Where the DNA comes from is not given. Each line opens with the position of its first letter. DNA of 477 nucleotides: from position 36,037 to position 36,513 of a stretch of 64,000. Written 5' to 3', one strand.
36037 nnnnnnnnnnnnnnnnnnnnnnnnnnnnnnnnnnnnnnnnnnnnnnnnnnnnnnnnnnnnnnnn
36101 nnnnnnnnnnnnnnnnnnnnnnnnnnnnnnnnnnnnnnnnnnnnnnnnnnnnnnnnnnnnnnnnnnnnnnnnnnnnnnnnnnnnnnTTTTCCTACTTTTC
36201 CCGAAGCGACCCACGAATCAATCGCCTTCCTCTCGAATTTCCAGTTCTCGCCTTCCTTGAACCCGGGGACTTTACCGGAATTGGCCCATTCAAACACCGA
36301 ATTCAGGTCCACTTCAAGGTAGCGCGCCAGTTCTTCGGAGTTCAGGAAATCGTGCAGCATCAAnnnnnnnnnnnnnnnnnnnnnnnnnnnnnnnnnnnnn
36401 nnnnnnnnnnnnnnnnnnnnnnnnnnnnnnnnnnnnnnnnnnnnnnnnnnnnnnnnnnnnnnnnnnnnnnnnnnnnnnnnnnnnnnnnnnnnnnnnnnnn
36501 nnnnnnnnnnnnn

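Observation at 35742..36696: Bactofilin fused to an excisionase-type HTH, followed by a second HTH_17 protein with a membrane anchor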

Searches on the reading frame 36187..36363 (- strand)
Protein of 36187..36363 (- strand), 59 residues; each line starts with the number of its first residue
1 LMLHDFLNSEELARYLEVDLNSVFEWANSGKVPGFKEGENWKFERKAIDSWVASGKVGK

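Call 35: search_solved_structures(query=window:36187-36363:-, max_evalue=10, show_alignments=4)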
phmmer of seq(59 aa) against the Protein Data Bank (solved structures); distinct sequences matched with E-value up to 10: 0.

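Call 81: search_solved_structures(query=A10, max_evalue=10, show_alignments=5)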
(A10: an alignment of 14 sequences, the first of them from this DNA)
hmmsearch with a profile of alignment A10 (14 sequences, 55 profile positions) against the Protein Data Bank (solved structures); distinct sequences matched with E-value up to 10: 11.
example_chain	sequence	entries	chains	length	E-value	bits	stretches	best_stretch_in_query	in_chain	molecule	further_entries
5i41_B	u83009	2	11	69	3.1e-05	26.8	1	2-44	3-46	Chromosome-anchoring protein RacA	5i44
6amk_A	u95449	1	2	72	0.0012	21.7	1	3-32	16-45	Putative DNA-binding protein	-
6ama_A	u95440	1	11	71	0.0018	21.2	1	3-30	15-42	Putative DNA-binding protein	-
4j2n_A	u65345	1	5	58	0.028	17.3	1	4-35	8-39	Gp37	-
5w8y_A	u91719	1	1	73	0.087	15.8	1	4-31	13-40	protein XPH1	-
8eml_B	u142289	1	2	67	0.11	15.5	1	6-34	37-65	GS homeobox 2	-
3bd1_A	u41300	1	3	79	0.18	14.8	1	4-32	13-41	Cro protein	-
7lwr_A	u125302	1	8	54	0.28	14.1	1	5-30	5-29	Terminase, small subunit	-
4r1h_A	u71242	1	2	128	0.37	13.8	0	1-20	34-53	Lmo0741 protein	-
6hlk_A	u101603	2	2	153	0.67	12.9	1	2-26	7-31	Redirecting phage packaging protein C (RppC)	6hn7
2xiu_A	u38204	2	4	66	1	12.4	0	3-21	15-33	CYLR2 | CYLR2 SYNONYM CYTOLYSIN REPRESSOR 2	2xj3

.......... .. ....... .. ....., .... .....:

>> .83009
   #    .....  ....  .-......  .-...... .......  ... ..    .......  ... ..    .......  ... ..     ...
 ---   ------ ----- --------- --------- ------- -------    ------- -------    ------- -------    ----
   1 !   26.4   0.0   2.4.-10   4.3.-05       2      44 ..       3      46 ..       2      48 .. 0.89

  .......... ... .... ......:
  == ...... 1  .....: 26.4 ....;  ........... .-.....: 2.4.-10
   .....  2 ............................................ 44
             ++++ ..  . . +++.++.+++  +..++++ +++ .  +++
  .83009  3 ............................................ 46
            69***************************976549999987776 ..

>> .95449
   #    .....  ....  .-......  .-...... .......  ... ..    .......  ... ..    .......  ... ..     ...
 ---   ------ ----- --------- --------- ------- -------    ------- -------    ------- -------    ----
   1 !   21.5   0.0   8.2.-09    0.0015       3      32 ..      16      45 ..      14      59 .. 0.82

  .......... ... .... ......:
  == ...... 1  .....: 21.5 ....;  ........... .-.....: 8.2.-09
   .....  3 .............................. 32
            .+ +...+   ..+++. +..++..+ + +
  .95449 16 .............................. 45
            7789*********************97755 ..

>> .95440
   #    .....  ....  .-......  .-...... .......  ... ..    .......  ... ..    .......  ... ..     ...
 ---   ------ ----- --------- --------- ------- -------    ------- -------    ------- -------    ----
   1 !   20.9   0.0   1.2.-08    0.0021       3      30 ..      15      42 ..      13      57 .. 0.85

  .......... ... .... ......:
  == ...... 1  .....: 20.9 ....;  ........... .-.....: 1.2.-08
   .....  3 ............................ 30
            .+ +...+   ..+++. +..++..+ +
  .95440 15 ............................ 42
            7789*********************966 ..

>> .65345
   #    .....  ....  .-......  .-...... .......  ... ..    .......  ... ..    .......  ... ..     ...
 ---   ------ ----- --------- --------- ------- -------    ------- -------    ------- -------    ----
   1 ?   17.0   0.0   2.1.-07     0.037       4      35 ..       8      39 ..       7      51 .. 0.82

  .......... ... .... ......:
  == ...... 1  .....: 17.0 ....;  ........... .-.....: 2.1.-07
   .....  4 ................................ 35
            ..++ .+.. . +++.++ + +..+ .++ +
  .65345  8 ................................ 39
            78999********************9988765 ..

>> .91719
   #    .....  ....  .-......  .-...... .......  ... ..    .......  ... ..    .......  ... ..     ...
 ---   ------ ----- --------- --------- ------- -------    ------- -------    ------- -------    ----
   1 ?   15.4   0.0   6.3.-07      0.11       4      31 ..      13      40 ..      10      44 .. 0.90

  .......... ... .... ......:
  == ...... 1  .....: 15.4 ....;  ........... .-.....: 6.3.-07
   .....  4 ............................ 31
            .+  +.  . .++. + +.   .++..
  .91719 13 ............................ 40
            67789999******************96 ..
